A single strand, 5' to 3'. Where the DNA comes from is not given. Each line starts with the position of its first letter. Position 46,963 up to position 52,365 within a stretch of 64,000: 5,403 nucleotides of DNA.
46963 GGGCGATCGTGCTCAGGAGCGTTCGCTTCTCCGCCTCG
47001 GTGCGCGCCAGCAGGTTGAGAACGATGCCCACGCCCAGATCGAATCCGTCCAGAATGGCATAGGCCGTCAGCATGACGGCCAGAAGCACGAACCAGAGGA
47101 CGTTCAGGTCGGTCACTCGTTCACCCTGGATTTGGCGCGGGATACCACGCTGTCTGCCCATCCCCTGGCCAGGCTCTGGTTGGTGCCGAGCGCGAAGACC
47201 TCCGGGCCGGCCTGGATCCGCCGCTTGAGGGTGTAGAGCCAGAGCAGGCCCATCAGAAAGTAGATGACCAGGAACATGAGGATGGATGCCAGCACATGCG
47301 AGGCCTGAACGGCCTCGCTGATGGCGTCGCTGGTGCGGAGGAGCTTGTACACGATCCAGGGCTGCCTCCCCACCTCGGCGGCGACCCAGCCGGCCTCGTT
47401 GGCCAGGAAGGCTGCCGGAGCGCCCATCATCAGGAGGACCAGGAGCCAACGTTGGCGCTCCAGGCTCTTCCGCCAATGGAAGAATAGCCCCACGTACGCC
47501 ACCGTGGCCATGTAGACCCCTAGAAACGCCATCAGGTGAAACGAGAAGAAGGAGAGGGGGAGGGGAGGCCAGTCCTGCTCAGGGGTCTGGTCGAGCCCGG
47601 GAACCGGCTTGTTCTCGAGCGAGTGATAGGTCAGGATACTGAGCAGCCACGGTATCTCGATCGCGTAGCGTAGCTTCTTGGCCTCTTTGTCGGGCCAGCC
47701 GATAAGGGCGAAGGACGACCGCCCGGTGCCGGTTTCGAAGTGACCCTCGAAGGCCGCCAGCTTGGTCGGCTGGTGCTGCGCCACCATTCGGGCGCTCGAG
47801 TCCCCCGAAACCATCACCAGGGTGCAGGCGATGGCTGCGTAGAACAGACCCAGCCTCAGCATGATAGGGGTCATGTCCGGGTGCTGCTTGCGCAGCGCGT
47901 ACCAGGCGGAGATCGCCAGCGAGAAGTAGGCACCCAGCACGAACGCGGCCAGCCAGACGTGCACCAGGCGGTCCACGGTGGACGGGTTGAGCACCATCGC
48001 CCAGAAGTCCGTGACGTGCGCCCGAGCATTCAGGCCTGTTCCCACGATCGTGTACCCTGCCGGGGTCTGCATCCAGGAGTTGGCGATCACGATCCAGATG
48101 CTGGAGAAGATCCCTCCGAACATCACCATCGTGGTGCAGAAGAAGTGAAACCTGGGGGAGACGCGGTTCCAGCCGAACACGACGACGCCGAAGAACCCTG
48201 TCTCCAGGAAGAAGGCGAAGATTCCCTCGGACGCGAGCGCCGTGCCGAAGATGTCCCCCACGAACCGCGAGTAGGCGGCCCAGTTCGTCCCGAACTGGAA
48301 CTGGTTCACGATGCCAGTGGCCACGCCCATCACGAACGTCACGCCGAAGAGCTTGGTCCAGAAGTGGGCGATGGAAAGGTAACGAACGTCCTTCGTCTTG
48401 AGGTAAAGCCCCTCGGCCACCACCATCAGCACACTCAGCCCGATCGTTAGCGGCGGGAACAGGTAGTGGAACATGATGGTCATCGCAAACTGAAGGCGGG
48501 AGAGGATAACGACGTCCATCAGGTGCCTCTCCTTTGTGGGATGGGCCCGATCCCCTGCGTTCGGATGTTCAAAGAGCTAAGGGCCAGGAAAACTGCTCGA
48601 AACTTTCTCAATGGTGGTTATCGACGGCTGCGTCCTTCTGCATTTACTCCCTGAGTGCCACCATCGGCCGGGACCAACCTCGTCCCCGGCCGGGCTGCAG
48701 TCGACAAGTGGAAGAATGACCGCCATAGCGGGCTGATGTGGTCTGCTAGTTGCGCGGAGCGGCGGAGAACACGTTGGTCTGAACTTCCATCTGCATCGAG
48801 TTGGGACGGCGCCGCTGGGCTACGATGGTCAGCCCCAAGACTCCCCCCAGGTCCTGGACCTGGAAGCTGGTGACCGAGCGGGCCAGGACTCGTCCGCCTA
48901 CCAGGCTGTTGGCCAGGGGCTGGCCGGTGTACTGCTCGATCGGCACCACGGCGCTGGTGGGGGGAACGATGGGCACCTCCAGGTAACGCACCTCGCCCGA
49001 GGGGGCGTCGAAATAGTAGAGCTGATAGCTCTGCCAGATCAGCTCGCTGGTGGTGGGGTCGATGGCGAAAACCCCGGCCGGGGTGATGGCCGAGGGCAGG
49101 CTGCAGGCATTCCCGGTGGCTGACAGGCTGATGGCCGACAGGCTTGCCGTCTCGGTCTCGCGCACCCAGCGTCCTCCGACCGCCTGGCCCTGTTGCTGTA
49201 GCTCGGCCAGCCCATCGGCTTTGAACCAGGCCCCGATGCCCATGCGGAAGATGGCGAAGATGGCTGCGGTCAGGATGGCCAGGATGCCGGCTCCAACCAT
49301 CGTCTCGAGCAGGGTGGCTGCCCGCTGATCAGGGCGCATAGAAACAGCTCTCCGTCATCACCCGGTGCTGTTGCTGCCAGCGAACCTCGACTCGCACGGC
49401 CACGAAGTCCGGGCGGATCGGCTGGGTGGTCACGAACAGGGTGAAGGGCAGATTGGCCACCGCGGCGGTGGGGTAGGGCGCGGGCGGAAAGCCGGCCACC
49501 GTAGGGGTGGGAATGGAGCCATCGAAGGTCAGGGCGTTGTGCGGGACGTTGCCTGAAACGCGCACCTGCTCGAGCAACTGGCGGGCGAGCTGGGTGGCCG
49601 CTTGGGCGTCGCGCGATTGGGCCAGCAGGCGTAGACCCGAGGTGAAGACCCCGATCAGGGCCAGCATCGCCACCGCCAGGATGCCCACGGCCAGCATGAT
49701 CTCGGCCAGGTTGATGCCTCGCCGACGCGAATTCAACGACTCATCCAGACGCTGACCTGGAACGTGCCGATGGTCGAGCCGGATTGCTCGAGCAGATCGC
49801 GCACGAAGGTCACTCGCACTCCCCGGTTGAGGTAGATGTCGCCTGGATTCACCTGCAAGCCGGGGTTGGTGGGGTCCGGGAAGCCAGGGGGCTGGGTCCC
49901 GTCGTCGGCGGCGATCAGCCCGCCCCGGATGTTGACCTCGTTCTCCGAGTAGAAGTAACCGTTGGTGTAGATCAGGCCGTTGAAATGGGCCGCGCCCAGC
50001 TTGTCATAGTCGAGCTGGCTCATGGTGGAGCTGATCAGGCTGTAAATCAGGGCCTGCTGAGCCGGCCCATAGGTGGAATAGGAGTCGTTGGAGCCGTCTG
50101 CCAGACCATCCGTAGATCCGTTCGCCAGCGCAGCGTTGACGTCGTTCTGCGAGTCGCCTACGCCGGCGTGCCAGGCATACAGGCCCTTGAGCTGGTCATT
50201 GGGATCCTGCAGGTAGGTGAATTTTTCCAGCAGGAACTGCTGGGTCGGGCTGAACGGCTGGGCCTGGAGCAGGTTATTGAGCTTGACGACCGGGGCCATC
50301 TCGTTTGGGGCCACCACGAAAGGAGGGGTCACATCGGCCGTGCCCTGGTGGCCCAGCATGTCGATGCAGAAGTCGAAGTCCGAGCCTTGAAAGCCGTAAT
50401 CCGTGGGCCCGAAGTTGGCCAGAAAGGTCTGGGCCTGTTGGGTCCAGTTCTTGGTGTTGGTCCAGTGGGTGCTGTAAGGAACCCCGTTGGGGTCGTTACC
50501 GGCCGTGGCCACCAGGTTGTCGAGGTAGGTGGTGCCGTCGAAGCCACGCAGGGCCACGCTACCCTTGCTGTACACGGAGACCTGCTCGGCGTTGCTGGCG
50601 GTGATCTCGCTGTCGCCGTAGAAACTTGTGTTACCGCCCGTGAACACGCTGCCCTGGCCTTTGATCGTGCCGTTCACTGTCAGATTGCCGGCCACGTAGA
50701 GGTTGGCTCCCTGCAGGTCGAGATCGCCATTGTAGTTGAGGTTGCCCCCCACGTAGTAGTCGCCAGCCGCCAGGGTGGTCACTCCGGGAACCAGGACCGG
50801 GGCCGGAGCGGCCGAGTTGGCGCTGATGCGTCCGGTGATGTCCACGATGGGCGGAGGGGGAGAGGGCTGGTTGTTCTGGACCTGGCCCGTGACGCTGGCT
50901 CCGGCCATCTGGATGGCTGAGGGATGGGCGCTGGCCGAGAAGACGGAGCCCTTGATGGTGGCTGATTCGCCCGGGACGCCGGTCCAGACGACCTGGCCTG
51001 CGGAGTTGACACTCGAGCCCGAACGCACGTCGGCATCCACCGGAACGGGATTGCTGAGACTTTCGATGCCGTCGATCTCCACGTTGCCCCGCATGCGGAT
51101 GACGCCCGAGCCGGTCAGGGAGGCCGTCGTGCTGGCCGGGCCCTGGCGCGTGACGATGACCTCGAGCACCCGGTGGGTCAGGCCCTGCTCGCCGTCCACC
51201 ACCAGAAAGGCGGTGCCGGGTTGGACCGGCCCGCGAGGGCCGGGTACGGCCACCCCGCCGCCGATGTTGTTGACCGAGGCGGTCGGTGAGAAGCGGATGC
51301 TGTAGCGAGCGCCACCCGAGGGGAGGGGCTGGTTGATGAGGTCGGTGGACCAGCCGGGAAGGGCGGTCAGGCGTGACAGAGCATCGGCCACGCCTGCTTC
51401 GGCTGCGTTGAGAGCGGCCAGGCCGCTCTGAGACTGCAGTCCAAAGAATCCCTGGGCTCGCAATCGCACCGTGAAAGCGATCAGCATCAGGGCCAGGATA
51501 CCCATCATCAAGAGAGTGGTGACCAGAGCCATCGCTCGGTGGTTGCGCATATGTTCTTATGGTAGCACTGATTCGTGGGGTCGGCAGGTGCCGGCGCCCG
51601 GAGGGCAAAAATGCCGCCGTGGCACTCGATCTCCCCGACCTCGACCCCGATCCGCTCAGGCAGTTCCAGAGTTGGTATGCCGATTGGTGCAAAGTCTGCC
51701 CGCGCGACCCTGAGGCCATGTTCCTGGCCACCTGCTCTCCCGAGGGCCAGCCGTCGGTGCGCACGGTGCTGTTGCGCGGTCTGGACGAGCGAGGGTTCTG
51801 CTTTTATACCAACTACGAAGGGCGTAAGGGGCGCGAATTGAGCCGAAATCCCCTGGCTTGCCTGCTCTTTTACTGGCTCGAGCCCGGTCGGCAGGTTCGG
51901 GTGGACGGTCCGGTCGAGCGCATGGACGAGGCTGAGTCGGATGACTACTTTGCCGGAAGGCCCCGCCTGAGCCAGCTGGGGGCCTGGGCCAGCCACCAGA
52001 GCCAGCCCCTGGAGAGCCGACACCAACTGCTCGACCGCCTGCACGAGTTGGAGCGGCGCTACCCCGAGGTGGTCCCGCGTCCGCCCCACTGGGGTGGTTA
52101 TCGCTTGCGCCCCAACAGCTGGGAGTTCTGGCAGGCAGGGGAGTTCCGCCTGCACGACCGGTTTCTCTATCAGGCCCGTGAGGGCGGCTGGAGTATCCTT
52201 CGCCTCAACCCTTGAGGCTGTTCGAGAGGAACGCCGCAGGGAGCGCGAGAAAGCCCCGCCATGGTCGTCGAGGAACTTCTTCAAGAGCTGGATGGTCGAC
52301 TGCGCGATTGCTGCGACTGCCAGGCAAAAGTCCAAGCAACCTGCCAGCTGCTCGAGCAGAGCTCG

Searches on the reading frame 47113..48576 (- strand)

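Call 33: search_protein_families(library=pfam, proteins=[window:47113-48576:-], max_evalue=0.0001)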
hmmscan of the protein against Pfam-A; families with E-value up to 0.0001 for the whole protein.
window:47113-48576:- (487 aa): 1 family
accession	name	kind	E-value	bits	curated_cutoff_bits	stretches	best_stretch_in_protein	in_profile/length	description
PF01654.22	Cyt_bd_oxida_I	-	5.6e-160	532.9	26.2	1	25-458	1-418/418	Cytochrome bd terminal oxidase subunit I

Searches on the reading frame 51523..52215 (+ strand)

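Call 34: search_protein_families(library=pfam, proteins=[window:51523-52215:+], max_evalue=0.0001)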
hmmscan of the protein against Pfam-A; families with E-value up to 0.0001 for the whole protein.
window:51523-52215:+ (230 aa): 3 families
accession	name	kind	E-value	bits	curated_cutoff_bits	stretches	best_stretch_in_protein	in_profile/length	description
PF01243.27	PNPOx_N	-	1.1e-27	97.2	28.1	1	61-175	10-115/120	Pyridoxamine 5'-phosphate oxidase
PF10590.14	PNP_phzG_C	-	1.7e-17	63.5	27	1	190-230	1-42/42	Pyridoxine 5'-phosphate oxidase C-terminal dimerisation region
PF12766.13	Pyridox_oxase_2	-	1.7e-05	25.8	26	1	64-131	22-96/100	Pyridoxamine 5'-phosphate oxidase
